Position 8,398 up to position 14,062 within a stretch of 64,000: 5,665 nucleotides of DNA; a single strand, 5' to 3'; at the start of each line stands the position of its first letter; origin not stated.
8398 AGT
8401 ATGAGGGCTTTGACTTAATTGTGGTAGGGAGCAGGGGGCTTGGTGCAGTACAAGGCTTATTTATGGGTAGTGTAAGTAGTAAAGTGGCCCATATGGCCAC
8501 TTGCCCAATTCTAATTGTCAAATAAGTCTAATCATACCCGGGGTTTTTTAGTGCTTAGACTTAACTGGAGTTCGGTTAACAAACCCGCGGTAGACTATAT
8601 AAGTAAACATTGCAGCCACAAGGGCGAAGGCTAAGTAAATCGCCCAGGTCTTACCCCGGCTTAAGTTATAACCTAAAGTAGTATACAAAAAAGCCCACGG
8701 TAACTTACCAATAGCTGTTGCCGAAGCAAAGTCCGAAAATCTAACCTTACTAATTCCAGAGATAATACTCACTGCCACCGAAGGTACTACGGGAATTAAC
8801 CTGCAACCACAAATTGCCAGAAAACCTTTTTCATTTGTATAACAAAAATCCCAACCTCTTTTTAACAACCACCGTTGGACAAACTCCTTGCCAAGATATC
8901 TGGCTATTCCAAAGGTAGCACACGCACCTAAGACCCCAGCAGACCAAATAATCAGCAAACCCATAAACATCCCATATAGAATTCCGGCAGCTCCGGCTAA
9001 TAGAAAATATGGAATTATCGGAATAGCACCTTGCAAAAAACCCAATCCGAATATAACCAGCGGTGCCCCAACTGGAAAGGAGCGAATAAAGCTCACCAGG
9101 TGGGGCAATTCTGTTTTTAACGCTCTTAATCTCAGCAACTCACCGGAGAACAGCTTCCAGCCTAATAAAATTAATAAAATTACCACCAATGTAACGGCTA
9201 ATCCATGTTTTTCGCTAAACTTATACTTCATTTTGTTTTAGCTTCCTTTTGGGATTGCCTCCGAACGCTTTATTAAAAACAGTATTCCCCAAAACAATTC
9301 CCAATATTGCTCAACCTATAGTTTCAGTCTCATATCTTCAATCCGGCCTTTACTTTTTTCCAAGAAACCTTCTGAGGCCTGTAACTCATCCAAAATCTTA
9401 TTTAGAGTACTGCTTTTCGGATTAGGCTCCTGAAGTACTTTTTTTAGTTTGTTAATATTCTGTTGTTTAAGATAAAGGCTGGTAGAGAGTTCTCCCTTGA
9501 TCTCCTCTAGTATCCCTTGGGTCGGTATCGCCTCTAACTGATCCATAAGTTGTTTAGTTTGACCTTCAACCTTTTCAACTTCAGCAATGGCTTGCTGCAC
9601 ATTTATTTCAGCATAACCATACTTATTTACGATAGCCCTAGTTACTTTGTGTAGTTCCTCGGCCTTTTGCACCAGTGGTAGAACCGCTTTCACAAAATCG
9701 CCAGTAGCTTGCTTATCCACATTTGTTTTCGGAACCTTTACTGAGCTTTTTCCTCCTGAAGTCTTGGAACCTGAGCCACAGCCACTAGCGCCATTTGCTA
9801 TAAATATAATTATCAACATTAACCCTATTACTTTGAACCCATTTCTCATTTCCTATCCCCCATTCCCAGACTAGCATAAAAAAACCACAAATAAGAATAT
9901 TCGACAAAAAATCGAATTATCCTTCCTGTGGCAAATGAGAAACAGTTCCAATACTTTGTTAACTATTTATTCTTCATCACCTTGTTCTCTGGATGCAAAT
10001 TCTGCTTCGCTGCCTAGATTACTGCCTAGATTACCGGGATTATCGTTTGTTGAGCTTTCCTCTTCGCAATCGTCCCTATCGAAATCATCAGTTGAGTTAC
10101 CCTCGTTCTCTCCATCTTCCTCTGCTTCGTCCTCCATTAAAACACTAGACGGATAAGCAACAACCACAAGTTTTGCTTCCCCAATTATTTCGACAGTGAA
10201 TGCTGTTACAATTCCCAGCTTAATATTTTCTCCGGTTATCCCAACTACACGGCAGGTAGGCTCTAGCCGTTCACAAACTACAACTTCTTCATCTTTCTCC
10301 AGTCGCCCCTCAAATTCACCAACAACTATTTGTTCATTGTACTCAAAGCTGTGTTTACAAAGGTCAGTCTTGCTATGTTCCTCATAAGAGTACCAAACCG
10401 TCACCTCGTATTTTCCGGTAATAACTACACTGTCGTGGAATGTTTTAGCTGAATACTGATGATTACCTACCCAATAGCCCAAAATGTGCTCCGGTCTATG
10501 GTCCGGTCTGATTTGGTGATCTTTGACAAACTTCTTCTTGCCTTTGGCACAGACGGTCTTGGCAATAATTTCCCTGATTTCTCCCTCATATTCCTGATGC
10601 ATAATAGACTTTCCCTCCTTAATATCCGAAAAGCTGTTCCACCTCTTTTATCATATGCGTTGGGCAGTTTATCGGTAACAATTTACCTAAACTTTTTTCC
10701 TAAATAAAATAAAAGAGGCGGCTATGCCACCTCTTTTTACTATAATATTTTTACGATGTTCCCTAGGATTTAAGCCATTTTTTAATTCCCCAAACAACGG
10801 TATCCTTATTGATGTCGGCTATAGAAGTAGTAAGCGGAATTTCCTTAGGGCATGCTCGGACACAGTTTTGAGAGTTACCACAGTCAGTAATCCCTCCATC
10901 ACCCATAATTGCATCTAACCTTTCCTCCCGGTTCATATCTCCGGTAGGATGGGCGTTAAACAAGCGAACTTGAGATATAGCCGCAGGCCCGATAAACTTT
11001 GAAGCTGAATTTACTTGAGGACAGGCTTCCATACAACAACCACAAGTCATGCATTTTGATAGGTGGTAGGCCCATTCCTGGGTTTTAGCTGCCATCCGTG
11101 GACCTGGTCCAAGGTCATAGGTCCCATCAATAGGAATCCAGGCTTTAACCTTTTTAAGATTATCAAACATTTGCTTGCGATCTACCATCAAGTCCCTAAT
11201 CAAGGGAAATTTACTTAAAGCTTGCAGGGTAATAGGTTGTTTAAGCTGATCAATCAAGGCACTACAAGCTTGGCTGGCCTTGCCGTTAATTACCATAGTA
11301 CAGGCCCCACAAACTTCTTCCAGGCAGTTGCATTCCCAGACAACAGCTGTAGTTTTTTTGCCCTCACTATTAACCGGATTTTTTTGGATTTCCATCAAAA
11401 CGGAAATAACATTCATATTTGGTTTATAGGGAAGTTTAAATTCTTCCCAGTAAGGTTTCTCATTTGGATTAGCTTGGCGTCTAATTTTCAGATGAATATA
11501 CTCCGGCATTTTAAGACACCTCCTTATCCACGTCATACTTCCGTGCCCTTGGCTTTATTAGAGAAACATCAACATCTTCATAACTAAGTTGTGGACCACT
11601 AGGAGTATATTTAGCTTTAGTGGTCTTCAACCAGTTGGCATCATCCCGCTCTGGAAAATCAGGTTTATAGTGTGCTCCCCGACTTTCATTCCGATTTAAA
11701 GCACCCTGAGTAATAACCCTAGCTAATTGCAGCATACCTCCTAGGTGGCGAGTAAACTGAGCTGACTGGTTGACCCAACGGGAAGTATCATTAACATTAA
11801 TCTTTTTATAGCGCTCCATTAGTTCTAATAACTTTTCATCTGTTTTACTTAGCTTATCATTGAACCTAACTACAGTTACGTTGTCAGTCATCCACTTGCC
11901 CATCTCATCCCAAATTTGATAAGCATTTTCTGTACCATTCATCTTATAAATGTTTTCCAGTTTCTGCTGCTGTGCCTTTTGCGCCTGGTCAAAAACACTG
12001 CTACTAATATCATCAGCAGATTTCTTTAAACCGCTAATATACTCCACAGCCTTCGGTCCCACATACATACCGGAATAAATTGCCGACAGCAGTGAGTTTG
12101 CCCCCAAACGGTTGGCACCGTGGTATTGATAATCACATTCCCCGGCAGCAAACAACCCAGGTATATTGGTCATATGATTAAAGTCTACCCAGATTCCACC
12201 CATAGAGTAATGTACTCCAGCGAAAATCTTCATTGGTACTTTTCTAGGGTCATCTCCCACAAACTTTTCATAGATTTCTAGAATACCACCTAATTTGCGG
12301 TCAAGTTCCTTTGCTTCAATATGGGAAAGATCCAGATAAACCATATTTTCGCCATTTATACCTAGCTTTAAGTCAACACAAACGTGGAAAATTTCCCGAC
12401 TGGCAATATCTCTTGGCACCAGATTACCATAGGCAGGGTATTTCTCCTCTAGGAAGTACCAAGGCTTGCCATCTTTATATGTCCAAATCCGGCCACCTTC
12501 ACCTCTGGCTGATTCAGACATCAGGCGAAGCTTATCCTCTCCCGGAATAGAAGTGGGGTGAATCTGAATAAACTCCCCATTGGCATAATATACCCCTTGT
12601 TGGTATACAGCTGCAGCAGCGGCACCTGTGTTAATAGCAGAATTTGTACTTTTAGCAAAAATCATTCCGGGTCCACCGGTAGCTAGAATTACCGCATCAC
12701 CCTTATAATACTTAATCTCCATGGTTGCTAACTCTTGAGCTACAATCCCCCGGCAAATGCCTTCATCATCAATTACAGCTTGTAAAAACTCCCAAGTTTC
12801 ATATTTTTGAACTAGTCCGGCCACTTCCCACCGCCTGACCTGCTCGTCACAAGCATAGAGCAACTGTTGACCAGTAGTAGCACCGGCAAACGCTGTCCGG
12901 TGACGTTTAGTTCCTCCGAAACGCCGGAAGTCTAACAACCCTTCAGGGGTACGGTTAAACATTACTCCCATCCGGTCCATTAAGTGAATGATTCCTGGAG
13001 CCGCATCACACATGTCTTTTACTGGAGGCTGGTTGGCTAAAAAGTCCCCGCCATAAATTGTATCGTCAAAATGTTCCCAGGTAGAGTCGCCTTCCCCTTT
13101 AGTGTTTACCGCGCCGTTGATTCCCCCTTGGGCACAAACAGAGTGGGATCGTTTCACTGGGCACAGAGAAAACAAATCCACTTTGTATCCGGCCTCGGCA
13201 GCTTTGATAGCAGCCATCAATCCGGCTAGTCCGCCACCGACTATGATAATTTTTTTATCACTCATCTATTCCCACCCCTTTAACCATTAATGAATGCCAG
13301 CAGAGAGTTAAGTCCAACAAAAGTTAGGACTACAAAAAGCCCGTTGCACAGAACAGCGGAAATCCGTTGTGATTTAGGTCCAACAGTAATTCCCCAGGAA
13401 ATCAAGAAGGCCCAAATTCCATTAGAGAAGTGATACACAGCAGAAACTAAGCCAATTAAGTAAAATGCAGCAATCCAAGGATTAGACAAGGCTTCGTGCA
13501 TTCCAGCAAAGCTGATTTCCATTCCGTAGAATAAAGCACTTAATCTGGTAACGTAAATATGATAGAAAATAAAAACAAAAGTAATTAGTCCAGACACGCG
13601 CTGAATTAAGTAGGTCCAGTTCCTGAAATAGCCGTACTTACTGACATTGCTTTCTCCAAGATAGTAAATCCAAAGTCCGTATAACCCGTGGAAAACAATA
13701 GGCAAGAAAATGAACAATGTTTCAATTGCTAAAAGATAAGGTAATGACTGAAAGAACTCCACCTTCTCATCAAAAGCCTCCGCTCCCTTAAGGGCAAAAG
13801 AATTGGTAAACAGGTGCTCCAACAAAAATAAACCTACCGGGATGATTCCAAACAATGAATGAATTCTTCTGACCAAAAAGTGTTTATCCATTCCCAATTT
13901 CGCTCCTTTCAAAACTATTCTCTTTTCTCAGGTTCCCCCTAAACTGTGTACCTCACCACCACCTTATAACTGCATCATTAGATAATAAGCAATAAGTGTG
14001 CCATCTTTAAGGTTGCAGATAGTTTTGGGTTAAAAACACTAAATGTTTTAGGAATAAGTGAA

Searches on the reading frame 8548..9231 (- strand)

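Call 46: search_protein_families(library=pfam, proteins=[window:8548-9231:-], max_evalue=0.00001)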
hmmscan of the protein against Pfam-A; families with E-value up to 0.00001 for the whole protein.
window:8548-9231:- (227 aa): 1 family
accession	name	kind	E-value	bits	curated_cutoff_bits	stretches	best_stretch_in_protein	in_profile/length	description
PF09335.16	VTT_dom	-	1.7e-24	87.1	33.9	1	73-188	1-122/123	VTT domain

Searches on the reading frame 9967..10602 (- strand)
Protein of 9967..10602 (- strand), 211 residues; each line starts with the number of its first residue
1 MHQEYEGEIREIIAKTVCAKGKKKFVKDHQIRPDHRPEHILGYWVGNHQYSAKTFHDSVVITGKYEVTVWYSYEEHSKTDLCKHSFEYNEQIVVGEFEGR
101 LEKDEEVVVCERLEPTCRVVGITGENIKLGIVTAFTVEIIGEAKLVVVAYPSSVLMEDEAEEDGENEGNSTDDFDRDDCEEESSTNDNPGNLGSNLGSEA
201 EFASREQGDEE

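Call 46: search_protein_families(library=pfam, proteins=[window:9967-10602:-], max_evalue=0.00001)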
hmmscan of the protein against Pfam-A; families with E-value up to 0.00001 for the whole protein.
window:9967-10602:- (211 aa): 1 family
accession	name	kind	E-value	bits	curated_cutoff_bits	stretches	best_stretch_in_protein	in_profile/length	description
PF10628.14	CotE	-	1.5e-38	132.6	25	1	9-177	2-173/177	Outer spore coat protein E (CotE)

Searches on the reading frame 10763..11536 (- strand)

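Call 46: search_protein_families(library=pfam, proteins=[window:10763-11536:-], max_evalue=0.00001)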
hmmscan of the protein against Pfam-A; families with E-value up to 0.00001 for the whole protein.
window:10763-11536:- (257 aa): 4 families
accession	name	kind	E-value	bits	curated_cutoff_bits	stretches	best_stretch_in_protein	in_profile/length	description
PF13085.11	Fer2_3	-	2.6e-30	105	27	1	15-124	1-106/107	2Fe-2S iron-sulfur cluster binding domain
PF13183.11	Fer4_8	-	2.4e-08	34.8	27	1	159-233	2-68/68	4Fe-4S dicluster domain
PF12838.12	Fer4_7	-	2.1e-07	31.8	27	0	150-174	26-50/52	4Fe-4S dicluster domain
PF13187.11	Fer4_9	-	7.2e-06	26.4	27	0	153-174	24-49/52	4Fe-4S dicluster domain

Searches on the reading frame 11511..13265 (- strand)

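Call 46: search_protein_families(library=pfam, proteins=[window:11511-13265:-], max_evalue=0.00001)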
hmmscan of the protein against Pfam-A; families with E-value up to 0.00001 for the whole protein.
window:11511-13265:- (584 aa): 5 families
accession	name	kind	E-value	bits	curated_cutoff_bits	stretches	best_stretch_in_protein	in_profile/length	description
PF00890.30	FAD_binding_2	-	3.9e-86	290.3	20.4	1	6-392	2-414/414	FAD binding domain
PF02910.25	Succ_DH_flav_C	-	1.1e-39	135.7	20.8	1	453-577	2-130/130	Fumarate reductase flavoprotein C-term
PF07992.20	Pyr_redox_2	-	1.5e-09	38.2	26.1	0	5-37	2-31/291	Pyridine nucleotide-disulphide oxidoreductase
PF03486.20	HI0933_like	-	9.1e-08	32.3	50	0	5-33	2-30/244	HI0933-like protein Rossmann domain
PF01134.28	GIDA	-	8.1e-07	28.9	22.1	0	5-59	1-50/391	Glucose inhibited division protein A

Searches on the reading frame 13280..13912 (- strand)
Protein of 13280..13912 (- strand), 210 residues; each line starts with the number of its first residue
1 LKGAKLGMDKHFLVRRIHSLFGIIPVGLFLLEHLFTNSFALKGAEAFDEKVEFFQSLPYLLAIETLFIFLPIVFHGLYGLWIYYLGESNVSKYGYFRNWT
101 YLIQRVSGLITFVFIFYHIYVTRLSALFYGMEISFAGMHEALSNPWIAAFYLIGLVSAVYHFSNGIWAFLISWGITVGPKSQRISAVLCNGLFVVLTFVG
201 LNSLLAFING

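Call 46: search_protein_families(library=pfam, proteins=[window:13280-13912:-], max_evalue=0.00001)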
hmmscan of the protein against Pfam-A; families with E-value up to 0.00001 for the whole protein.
window:13280-13912:- (210 aa): 1 family
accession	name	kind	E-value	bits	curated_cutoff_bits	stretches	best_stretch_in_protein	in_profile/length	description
PF01127.27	Sdh_cyt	-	6.4e-13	49.3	25.8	1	99-199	21-121/122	Succinate dehydrogenase/Fumarate reductase transmembrane subunit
